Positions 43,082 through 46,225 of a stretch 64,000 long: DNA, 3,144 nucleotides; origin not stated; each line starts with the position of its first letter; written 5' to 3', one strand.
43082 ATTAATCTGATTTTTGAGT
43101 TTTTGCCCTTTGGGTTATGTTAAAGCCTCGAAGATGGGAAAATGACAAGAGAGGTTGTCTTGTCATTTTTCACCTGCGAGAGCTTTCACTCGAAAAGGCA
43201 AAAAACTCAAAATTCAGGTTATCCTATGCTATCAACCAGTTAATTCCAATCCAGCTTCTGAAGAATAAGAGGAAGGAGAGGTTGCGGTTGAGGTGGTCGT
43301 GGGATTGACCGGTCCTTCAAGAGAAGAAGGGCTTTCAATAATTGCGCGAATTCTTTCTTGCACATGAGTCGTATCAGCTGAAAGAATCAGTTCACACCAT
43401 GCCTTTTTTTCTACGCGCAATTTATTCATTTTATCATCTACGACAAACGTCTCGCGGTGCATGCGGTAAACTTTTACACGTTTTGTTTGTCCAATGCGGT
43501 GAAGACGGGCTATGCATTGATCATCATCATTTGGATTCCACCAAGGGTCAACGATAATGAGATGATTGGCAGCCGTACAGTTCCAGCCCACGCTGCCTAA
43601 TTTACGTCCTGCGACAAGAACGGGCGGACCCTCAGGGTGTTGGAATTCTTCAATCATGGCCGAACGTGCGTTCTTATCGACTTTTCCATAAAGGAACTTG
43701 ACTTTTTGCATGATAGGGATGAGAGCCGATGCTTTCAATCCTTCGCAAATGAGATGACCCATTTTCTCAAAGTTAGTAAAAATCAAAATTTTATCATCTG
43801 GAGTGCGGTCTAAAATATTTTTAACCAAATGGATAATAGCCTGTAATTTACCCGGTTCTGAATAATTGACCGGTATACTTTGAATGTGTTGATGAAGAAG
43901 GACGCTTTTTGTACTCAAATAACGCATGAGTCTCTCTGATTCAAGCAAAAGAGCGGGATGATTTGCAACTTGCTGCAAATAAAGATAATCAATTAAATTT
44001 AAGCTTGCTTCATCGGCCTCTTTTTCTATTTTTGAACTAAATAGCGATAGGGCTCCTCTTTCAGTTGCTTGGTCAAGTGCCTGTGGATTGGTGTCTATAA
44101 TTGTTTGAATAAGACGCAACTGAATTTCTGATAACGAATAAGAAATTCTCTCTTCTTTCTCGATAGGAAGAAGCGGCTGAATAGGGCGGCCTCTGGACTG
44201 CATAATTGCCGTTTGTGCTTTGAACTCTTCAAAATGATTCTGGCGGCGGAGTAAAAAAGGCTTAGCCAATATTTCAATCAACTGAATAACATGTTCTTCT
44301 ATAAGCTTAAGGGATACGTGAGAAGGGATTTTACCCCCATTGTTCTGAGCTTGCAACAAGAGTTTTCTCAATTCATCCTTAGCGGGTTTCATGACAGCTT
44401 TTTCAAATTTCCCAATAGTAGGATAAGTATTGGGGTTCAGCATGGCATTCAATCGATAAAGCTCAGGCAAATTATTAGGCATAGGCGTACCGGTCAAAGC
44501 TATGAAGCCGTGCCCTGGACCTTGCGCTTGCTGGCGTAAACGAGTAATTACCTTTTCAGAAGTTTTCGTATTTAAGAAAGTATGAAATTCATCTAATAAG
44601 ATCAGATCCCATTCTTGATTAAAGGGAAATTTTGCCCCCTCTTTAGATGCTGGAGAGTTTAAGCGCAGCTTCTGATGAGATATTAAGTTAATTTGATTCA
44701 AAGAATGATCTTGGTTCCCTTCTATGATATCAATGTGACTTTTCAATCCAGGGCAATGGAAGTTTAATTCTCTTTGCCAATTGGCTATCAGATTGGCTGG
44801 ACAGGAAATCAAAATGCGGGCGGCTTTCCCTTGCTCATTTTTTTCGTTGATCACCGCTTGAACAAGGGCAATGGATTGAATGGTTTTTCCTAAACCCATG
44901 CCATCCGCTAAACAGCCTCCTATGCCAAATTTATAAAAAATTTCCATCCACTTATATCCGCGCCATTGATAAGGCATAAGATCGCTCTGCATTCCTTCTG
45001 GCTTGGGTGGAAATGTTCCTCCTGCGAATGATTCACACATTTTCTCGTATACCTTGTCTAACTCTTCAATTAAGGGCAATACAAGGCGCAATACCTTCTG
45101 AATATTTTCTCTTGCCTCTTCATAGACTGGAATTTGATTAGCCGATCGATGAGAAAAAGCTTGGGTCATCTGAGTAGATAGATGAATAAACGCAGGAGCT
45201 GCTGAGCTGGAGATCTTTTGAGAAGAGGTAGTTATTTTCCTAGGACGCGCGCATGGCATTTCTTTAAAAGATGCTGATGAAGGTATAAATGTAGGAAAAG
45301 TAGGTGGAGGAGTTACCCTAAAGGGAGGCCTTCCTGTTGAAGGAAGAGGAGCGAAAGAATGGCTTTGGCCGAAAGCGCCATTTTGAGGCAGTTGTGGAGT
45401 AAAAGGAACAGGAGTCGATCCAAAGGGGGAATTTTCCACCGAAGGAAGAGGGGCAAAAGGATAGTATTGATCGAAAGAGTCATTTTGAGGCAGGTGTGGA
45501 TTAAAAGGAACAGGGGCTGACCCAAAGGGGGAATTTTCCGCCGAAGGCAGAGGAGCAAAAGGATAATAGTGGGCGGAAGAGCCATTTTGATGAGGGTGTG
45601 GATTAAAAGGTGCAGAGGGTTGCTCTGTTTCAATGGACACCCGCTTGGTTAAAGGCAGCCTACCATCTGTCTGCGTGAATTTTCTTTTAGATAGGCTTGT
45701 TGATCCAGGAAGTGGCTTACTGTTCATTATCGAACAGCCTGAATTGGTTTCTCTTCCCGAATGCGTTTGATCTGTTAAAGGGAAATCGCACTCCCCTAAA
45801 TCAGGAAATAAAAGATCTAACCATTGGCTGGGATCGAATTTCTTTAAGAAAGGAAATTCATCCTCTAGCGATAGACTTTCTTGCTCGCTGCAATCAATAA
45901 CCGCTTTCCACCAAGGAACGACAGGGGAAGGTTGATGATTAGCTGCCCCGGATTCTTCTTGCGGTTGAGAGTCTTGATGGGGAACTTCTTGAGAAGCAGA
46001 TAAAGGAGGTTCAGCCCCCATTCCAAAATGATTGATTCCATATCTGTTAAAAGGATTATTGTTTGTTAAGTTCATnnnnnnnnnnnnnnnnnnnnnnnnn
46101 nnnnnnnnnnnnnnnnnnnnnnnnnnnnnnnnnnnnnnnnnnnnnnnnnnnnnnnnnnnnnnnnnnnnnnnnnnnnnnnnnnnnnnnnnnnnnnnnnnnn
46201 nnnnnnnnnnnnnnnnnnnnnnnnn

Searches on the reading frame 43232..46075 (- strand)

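Call 65: search_protein_families(library=pfam, proteins=[window:43232-46075:-], max_evalue=0.01)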
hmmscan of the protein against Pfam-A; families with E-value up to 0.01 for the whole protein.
window:43232-46075:- (947 aa): 3 families
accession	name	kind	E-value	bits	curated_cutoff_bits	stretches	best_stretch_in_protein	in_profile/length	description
PF00176.29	SNF2-rel_dom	-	6.9e-34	117.7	24.9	1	369-708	1-289/290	SNF2-related domain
PF00271.37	Helicase_C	-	6.6e-15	55.8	23.5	1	749-862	4-110/110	Helicase conserved C-terminal domain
PF04851.21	ResIII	-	3.2e-07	30.9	22.5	1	386-531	25-162/164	Type III restriction enzyme, res subunit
